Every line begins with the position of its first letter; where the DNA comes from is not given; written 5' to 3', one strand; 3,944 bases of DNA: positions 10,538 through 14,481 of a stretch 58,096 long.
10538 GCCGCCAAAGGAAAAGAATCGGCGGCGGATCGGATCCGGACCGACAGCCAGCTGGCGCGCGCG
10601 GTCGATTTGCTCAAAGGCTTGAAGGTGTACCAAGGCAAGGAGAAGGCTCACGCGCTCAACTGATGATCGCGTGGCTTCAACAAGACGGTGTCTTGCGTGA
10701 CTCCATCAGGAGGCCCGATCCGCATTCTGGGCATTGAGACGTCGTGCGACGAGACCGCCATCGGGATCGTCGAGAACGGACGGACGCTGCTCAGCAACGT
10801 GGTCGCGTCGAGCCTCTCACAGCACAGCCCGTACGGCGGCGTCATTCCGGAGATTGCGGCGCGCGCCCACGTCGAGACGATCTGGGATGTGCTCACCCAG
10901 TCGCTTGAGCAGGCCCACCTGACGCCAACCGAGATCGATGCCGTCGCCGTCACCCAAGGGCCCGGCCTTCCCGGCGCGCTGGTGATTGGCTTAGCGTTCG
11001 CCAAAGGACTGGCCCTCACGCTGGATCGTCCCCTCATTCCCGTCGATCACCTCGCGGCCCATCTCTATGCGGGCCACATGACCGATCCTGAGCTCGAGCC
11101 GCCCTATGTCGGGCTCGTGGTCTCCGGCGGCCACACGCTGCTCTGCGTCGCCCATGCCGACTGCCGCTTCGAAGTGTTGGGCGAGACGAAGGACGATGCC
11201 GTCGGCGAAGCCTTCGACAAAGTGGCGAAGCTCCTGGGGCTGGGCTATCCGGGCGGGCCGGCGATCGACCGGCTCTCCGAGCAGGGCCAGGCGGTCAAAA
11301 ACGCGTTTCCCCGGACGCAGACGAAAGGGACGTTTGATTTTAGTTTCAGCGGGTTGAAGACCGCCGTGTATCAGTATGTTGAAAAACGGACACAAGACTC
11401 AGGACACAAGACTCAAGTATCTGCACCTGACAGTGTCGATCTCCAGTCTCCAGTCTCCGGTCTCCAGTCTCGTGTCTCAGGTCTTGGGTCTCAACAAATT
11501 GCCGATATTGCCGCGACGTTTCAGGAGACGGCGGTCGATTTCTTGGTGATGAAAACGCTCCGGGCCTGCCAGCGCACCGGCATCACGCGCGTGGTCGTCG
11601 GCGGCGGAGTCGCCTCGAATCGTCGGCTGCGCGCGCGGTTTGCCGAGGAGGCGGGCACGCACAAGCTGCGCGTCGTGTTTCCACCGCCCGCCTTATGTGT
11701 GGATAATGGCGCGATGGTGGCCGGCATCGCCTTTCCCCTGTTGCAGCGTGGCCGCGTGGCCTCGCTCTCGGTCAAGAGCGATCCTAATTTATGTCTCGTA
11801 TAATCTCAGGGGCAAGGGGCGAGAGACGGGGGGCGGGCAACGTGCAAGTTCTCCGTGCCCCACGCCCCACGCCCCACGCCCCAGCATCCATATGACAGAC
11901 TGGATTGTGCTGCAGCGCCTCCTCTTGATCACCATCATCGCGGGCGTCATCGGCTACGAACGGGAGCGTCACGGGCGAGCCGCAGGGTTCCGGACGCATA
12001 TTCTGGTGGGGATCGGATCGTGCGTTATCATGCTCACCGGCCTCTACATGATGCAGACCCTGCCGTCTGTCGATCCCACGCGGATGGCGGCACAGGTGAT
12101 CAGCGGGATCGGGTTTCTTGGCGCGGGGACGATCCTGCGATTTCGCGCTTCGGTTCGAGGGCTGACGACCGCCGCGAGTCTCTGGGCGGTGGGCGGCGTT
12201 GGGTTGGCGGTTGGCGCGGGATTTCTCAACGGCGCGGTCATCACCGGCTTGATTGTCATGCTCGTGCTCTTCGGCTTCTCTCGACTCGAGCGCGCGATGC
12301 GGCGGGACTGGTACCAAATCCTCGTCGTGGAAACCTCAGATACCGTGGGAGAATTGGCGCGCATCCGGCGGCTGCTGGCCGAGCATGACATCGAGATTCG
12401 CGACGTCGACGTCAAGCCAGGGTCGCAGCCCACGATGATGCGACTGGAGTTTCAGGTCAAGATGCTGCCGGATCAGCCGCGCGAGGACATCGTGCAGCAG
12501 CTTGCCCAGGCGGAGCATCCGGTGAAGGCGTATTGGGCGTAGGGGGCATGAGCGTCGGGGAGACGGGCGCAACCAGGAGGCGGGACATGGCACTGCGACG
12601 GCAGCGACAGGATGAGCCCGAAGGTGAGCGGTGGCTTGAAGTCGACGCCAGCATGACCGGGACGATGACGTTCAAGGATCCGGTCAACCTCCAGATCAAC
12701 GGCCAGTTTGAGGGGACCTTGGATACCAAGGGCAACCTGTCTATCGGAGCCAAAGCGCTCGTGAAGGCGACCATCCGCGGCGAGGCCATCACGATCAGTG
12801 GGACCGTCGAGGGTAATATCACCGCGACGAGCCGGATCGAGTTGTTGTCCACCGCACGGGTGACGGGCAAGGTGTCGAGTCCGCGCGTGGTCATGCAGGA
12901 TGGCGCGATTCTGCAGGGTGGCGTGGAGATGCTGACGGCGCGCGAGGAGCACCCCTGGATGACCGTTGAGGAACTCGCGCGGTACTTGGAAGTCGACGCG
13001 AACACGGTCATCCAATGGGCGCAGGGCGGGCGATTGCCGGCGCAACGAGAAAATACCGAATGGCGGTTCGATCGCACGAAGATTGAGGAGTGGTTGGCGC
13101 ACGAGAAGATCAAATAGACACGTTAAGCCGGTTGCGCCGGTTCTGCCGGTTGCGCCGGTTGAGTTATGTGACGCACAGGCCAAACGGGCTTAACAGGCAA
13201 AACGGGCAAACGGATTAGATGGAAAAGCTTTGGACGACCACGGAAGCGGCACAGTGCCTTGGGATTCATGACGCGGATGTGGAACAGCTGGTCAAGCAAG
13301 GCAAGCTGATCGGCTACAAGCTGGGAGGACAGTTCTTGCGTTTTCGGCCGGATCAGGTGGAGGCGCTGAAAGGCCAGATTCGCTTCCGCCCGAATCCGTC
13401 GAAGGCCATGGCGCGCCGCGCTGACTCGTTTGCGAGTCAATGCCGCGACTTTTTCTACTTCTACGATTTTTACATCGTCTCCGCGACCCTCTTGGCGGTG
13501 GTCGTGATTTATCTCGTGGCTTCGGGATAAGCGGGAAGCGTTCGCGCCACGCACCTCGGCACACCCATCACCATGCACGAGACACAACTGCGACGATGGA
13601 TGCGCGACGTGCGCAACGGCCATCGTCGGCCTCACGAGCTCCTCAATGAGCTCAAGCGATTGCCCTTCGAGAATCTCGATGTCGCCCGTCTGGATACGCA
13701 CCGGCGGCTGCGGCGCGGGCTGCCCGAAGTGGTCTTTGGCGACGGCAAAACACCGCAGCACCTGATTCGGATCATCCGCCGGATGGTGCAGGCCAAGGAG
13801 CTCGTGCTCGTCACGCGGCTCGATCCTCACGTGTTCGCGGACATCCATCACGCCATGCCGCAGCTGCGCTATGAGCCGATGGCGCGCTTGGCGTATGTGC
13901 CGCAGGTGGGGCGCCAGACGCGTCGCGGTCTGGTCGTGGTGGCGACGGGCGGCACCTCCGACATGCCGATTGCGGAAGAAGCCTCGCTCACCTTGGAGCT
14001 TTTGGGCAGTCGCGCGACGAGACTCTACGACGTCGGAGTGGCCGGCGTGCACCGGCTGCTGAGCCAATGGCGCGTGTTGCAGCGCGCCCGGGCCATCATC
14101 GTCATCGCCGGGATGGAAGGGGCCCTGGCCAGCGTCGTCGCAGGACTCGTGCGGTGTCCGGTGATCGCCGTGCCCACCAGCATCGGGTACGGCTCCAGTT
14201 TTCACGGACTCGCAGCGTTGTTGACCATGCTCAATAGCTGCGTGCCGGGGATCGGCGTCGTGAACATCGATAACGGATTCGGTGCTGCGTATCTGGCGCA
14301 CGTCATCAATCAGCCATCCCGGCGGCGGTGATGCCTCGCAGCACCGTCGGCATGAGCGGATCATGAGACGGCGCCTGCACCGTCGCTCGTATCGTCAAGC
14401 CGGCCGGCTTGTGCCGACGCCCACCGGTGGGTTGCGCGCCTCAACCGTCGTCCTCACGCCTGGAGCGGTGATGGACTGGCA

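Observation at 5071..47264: Window-wide layer of 7-nt tandem-repeat arrays organised as inverted arms (STRR-like hairpin cassettes) between and inside co-directional genes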

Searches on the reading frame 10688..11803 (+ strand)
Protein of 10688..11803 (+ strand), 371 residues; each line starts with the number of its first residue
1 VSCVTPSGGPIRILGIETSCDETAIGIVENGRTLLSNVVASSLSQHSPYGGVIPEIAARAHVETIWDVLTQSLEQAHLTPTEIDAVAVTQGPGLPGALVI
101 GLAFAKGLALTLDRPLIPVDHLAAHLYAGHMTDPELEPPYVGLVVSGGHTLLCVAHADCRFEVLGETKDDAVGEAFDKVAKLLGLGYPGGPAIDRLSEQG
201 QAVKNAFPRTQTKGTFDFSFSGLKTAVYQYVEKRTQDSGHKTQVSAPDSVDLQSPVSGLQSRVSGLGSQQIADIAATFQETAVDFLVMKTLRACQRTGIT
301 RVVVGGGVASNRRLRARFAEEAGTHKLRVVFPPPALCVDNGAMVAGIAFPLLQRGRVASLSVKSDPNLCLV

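Call 10: search_protein_families(library=ncbifam, proteins=[window:10688-11803:+])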
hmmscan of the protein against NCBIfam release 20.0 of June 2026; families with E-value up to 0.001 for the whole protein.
window:10688-11803:+ (371 aa): 7 families
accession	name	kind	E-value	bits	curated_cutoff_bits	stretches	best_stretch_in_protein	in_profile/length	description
TIGR03723.1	T6A_TsaD_YgjD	equivalog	6.6e-119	396.7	296.1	1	13-349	1-310/314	tRNA (adenosine(37)-N6)-threonylcarbamoyltransferase complex transferase subunit TsaD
TIGR00329.1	gcp_kae1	subfamily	1.2e-104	349.9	207.8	1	14-345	1-305/305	tRNA (adenosine(37)-N6)-threonylcarbamoyltransferase complex transferase subunit TsaD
TIGR03722.2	arch_KAE1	equivalog_domain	1.9e-64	217.8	375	2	13-235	1-214/323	KEOPS complex N(6)-L-threonylcarbamoyladenine synthase Kae1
NF007174.0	PRK09605.1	equivalog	4.3e-60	203.7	447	1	12-360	2-307/535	bifunctional N(6)-L-threonylcarbamoyladenine synthase/serine/threonine protein kinase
TIGR03725.1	T6A_YeaZ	equivalog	1.4e-15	57.9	69.3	1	13-128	1-100/212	tRNA (adenosine(37)-N6)-threonylcarbamoyltransferase complex dimerization subunit type 1 TsaB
TIGR00143.1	hypF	equivalog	0.00025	19.3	466.1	1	270-344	660-733/741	carbamoyltransferase HypF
NF007146.0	PRK09585.2-6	equivalog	0.00093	18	440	0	259-328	253-318/391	anhydro-N-acetylmuramic acid kinase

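Call 18: find_homologous_proteins(query=window:10688-11803:+, max_evalue=1e-30)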
Query window:10688-11803:+ (371 aa): 7999 proteins with E <= 1e-30 among 8000 candidates; the best 120 are listed.
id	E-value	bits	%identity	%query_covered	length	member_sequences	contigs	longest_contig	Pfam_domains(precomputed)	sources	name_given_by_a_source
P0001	6.2e-240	813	100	99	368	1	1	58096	PF00814.32,PF22521.3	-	-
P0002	4.3e-177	606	77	98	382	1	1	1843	PF00814.32,PF22521.3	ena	-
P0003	1.8e-175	601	77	97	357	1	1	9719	PF00814.32,PF22521.3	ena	-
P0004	3.8e-175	600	77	96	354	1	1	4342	PF00814.32,PF22521.3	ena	-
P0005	1.0e-174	599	76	96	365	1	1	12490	PF00814.32,PF22521.3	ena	-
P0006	1.8e-174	598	76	97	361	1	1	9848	PF00814.32,PF22521.3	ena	-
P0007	4.8e-174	596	76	97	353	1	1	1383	PF00814.32,PF22521.3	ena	-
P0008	9.9e-174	595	76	97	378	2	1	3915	PF00814.32,PF22521.3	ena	-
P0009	1.1e-173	595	74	100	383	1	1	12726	PF00814.32,PF22521.3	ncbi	-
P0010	2.4e-173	594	77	97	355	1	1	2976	PF00814.32,PF22521.3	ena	-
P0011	5.3e-173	593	76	97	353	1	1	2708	PF00814.32,PF22521.3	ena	-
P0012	8.8e-173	592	75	97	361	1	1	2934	PF00814.32,PF22521.3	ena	-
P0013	1.0e-172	592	75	98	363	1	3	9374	PF00814.32,PF22521.3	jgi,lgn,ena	-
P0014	1.3e-172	592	75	97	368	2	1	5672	PF00814.32,PF22521.3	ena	-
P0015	1.6e-172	591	75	97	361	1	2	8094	PF00814.32,PF22521.3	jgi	-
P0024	2.6e-171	587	74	99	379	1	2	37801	PF00814.32,PF22521.3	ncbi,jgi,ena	-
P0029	3.4e-170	584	74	97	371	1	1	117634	PF00814.32,PF22521.3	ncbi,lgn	-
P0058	3.3e-166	571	73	97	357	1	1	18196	PF00814.32,PF22521.3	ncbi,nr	ncbi:MAG: tRNA (adenosine(37)-N6)-threonylcarbamoyltransferase complex transferase subunit TsaD [Can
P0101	8.0e-162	556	71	97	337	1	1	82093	PF00814.32,PF22521.3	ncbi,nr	ncbi:MAG: tRNA (adenosine(37)-N6)-threonylcarbamoyltransferase complex transferase subunit TsaD [Can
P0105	1.1e-161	556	71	98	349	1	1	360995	PF00814.32,PF22521.3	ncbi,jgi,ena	-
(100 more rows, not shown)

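Call 20: list_cluster_members(proteins=[P0058, P0101, P0105, P0029, P0009, P0024])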
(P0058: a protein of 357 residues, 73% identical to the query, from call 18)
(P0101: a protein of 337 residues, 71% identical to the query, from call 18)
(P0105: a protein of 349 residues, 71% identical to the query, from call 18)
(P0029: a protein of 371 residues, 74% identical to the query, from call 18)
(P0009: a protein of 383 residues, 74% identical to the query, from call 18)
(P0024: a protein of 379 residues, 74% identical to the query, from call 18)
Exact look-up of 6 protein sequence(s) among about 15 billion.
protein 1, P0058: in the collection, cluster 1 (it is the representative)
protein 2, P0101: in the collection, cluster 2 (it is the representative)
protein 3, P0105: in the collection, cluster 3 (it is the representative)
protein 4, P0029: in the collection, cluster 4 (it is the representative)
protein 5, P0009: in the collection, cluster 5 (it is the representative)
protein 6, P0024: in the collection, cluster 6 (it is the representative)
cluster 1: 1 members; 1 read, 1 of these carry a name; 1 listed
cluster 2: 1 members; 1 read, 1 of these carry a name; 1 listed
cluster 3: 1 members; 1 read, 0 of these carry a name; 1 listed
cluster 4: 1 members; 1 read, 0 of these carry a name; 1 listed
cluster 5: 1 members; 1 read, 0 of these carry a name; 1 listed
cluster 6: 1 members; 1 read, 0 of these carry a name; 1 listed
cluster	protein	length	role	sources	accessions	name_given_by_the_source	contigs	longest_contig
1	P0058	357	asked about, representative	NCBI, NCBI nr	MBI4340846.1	MAG: tRNA (adenosine(37)-N6)-threonylcarbamoyltransferase complex transferase subunit ... | tRNA (adenosine(37)-N6)-threonylcarbamoyltransferase complex transferase subunit TsaD ...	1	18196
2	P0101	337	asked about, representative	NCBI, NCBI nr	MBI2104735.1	MAG: tRNA (adenosine(37)-N6)-threonylcarbamoyltransferase complex transferase subunit ... | tRNA (adenosine(37)-N6)-threonylcarbamoyltransferase complex transferase subunit TsaD ...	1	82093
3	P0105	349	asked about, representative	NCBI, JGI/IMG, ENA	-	-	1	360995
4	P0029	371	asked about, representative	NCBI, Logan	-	-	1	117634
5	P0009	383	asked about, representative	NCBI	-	-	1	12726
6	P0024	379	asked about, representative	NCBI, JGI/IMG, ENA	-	-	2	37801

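Call 21: find_related_loci(query=window:10688-11803:+, collection=genome_contigs, flank=10000)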
Query window:10688-11803:+ (371 aa) in genome_contigs; peptide patterns used: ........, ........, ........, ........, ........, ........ (x = any residue, [..] = any of these).
600 stretches matched a pattern (row limit reached: there are more); 593 encode a relative of the query (tblastn E <= 1e-3); the best 80 are kept; 80 distinct loci.
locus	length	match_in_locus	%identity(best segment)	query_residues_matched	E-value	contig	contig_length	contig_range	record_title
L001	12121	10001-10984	48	16-370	1e-98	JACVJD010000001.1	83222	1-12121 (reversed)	MAG: Candidatus Solincola daggyaiensis isolate DG_1_6.bin.137 contig001, whole genome shotgun sequence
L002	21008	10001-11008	48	10-370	9e-98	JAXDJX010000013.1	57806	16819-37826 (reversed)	MAG: Actinomycetota bacterium isolate BP_581 scaffold_2147098, whole genome shotgun sequence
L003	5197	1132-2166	48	14-370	2e-96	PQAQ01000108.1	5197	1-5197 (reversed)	MAG: Candidatus Methylomirabilota bacterium isolate FeB_30 contig_5342, whole genome shotgun sequence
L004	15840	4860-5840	46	11-367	2e-94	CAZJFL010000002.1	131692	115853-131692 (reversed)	MAG TPA_asm: uncultured Planctomycetales bacterium isolate SRP178699_co1_171 genome assembly, contig: NODE_53_length_131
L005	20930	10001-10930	48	13-347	1e-94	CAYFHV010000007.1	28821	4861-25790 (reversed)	MAG TPA_asm: uncultured Planctomycetia bacterium isolate ERP013524_co1_43 genome assembly, contig: NODE_250_length_28821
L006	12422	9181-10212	46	6-368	3e-94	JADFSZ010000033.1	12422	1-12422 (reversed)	MAG: PVC group bacterium isolate B98T1L10 B98T1L10_NODE8115, whole genome shotgun sequence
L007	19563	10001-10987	45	11-368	6e-94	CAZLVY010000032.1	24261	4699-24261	MAG TPA_asm: uncultured Syntrophomonas sp. isolate SRP192927_co2_454 genome assembly, contig: NODE_2967_length_24261_cov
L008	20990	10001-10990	47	13-370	3e-93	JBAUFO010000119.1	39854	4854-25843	MAG: Candidatus Zixiibacteriota bacterium isolate MFD13088_ilm_asm_bin32 k127_297561, whole genome shotgun sequence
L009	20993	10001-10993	46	13-370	3e-93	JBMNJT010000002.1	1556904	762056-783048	MAG: Bacillota bacterium isolate SBF912LR0HQ0142 contig_24999, whole genome shotgun sequence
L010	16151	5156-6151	47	5-354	1e-92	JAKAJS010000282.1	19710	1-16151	MAG: Deltaproteobacteria bacterium isolate WY4.bin13 NODE_3334_length_19710_cov_1.836593, whole genome shotgun sequence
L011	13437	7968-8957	45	11-368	2e-92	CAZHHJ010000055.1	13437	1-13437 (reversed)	MAG TPA_asm: uncultured Syntrophomonas sp. isolate binchicken_co139_500 genome assembly, contig: NODE_9868_length_13437_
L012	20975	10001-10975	44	13-368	2e-92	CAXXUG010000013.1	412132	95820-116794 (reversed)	MAG: Chloroflexota bacterium isolate 95addbb1-5c76-455c-82f2-27e2b3f5f205 genome assembly, contig: contig_13, whole geno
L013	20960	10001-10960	44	13-362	3e-92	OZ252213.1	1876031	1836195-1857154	MAG: Thermodesulfobacteriota bacterium isolate fe9b5591-7b88-4e57-ab13-ddad5861585a genome assembly, chromosome: 1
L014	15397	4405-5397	45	6-367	1e-91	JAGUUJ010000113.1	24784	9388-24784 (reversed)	MAG: Candidatus Omnitrophota bacterium isolate DeMMO5_9 c_000000014319, whole genome shotgun sequence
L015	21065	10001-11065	46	13-371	2e-91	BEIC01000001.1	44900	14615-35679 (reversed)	Bacterium HR26 DNA, contig: NODE_309_1, isolate: HRbin26, whole genome shotgun sequence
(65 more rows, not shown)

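Call 22: find_encoding_contigs(protein=P0029, flank=10000, max_places=2)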
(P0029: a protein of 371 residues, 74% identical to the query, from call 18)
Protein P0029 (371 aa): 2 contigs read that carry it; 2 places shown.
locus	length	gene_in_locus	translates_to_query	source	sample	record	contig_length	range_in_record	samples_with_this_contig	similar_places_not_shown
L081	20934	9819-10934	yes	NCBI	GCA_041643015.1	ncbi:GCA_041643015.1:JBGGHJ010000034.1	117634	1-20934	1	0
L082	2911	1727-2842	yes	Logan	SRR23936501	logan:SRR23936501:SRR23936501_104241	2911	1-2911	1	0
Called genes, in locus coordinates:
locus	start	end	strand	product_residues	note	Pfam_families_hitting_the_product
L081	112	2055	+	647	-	PF17757:UvrB_inter, PF02559:CarD_TRCF_RID, PF00270:DEAD, PF04851:ResIII, PF00271:Helicase_C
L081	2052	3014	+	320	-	PF13623:SurA_N_2, PF13624:SurA_N_3, PF09312:SurA_N, PF13145:Rotamase_2, PF13616:Rotamase_3, PF00639:Rotamase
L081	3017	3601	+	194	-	PF04166:PdxA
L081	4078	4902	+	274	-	PF00398:RrnaAD, PF13649:Methyltransf_25 (weak)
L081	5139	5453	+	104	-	PF02686:GatC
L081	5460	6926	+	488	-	PF01425:Amidase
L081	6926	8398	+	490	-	PF02934:GatB_N, PF02637:GatB_Yqey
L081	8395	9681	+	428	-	PF22694:CtpB_N-like, PF00595:PDZ, PF13180:PDZ_2, PF17820:PDZ_6, PF03572:Peptidase_S41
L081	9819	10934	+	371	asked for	PF00814:TsaD, PF22521:HypF_C_2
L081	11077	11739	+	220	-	PF02308:MgtC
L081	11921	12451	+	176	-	PF04519:Bactofilin, PF12728:HTH_17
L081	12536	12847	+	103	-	PF12728:HTH_17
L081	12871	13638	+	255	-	PF00731:AIRC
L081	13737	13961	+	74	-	PF07883:Cupin_2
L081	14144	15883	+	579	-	PF05157:MshEN, PF00437:T2SSE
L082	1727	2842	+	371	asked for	PF00814:TsaD, PF22521:HypF_C_2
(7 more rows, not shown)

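Call 23: find_encoding_contigs(protein=P0105, flank=10000, max_places=2)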
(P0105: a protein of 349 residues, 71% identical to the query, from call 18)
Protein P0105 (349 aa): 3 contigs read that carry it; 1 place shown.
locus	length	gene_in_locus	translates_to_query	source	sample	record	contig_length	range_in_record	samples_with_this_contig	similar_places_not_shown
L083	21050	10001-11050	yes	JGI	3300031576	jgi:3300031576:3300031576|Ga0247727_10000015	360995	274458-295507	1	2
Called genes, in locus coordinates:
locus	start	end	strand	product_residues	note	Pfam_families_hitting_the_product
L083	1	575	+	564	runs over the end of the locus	PF03485:Arg_tRNA_synt_N, PF00750:tRNA-synt_1d, PF05746:DALR_1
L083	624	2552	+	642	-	PF17757:UvrB_inter, PF02559:CarD_TRCF_RID, PF00270:DEAD, PF04851:ResIII (weak), PF00271:Helicase_C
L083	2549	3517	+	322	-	PF13623:SurA_N_2, PF13624:SurA_N_3, PF09312:SurA_N, PF13145:Rotamase_2, PF13616:Rotamase_3, PF00639:Rotamase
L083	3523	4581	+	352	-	PF04166:PdxA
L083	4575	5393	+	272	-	PF00398:RrnaAD, PF13649:Methyltransf_25 (weak)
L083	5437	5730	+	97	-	PF02686:GatC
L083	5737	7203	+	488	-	PF01425:Amidase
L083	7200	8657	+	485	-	PF02934:GatB_N, PF02637:GatB_Yqey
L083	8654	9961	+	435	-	PF22694:CtpB_N-like, PF00595:PDZ, PF13180:PDZ_2, PF17820:PDZ_6, PF03572:Peptidase_S41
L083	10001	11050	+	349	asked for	PF00814:TsaD, PF22521:HypF_C_2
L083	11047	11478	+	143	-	PF02308:MgtC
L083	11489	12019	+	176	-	PF04519:Bactofilin, PF12728:HTH_17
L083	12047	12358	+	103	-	PF12728:HTH_17 (weak)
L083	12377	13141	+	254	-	PF00731:AIRC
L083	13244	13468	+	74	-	PF07883:Cupin_2 (weak)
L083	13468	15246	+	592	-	PF05157:MshEN, PF00437:T2SSE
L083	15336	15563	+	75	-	-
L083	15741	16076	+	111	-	-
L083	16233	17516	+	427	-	PF00437:T2SSE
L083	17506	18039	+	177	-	PF07963:N_methyl, PF08334:T2SSG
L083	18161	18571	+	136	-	-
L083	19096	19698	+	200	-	PF13424:TPR_12 (weak), PF13432:TPR_16, PF13414:TPR_11 (weak), PF14559:TPR_19 (weak), PF07719:TPR_2 (weak), PF00515:TPR_1, PF13181:TPR_8 (weak), PF13414:TPR_11, +7 more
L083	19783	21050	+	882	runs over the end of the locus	PF02739:5_3_exonuc_N, PF01367:5_3_exonuc, PF22619:DNA_polI_exo1, PF00476:DNA_pol_A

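Call 63: find_encoding_contigs(protein=P0001, flank=10000, max_places=3)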
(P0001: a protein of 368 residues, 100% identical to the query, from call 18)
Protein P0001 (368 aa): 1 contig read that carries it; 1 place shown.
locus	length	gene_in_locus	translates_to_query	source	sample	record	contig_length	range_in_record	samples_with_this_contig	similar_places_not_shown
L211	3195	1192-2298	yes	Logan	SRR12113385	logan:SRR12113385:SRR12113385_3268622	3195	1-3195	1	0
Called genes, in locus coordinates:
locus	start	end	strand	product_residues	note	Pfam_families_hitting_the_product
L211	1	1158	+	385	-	?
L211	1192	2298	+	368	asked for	PF00814:TsaD, PF22521:HypF_C_2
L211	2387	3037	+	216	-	PF02308:MgtC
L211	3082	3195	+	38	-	?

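Call 65: predict_structure(alignment_id=A1)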
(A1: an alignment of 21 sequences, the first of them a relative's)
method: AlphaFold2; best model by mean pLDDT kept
length: 368 residues; sequences in the alignment: 21
mean_pLDDT: 74.0   pTM: 0.72
mean pLDDT of the five models: 74.0, 73.2, 72.7, 71.8, 70.4
residues with pLDDT >= 90: 108; 70-90: 130; 50-70: 69; < 50: 61
segments of 3 or more residues with pLDDT < 50: 1-3, 163-166, 184-188, 204-219, 237-259, 361-368
pLDDT, mean of each block of 10 residues (from residue 1): 72 88 93 90 73 86 96 97 85 78 94 88 88 91 75 84 54 62 51 60 41 35 63 52 32 39 71 73 86 94 78 87 92 77 91 76 38
secondary structure, 60 per line:
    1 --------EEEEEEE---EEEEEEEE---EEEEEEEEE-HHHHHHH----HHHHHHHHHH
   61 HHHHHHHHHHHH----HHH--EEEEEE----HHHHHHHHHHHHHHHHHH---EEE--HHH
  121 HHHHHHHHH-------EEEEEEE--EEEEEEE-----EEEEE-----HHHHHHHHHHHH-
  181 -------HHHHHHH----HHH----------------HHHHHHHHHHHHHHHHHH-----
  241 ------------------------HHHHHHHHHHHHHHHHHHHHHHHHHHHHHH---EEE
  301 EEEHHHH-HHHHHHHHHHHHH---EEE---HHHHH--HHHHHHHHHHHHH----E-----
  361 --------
elements in order: E9-15 E19-26 E30-38 H40-46 H51-72 E82-87 H92-109 E113-115 H118-129 E137-143 E146-152 E158-162 H168-179 H188-194 H218-235 H265-294 E298-303 H304-307 H309-321 E325-327 H331-335 H338-350

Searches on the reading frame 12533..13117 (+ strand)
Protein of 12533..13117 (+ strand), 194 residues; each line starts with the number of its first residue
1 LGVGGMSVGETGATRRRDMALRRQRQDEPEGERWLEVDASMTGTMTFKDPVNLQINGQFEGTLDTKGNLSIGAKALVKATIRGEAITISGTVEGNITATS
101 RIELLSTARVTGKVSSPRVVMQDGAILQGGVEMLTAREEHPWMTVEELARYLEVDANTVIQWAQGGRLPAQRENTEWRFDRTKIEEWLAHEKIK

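Call 11: search_protein_families(library=ncbifam, proteins=[window:12533-13117:+])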
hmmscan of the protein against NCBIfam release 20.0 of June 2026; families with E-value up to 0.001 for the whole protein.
window:12533-13117:+ (194 aa): 3 families
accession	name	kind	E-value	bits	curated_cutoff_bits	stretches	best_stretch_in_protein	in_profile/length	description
NF047737.1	antiphage_MADS1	equivalog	3.2e-13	49.7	80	1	142-188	3-49/49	methylation-associated defense system helix-turn-helix domain-containing protein MAD1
TIGR01764.1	excise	domain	1.1e-09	38.5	28.8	1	142-189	1-48/49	excisionase family DNA-binding protein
NF033787.1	HTH_BldC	subfamily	3.3e-06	26.9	77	1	142-172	2-32/49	BldC family transcriptional regulator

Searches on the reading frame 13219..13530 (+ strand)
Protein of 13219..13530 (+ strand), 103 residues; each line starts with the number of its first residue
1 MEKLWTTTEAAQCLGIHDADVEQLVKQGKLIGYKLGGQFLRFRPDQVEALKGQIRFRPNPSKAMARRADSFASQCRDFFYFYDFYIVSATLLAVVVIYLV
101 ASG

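Call 11: search_protein_families(library=ncbifam, proteins=[window:13219-13530:+])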
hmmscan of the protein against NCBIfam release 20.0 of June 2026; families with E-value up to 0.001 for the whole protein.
window:13219-13530:+ (103 aa): 1 family
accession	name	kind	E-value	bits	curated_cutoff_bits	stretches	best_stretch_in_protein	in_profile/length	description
TIGR01764.1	excise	domain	2.9e-08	34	28.8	1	6-50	3-46/49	excisionase family DNA-binding protein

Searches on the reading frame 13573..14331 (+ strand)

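Call 11: search_protein_families(library=ncbifam, proteins=[window:13573-14331:+])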
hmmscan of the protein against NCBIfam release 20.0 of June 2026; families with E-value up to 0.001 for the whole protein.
window:13573-14331:+ (252 aa): 2 families
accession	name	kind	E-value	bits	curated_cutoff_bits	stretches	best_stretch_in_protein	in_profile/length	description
NF033503.1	LarB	equivalog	6.4e-86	287.4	175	1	40-247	1-208/209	nickel pincer cofactor biosynthesis protein LarB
TIGR01162.1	purE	equivalog_domain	4.3e-09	36.1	149.6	1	121-243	1-123/156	5-(carboxyamino)imidazole ribonucleotide mutase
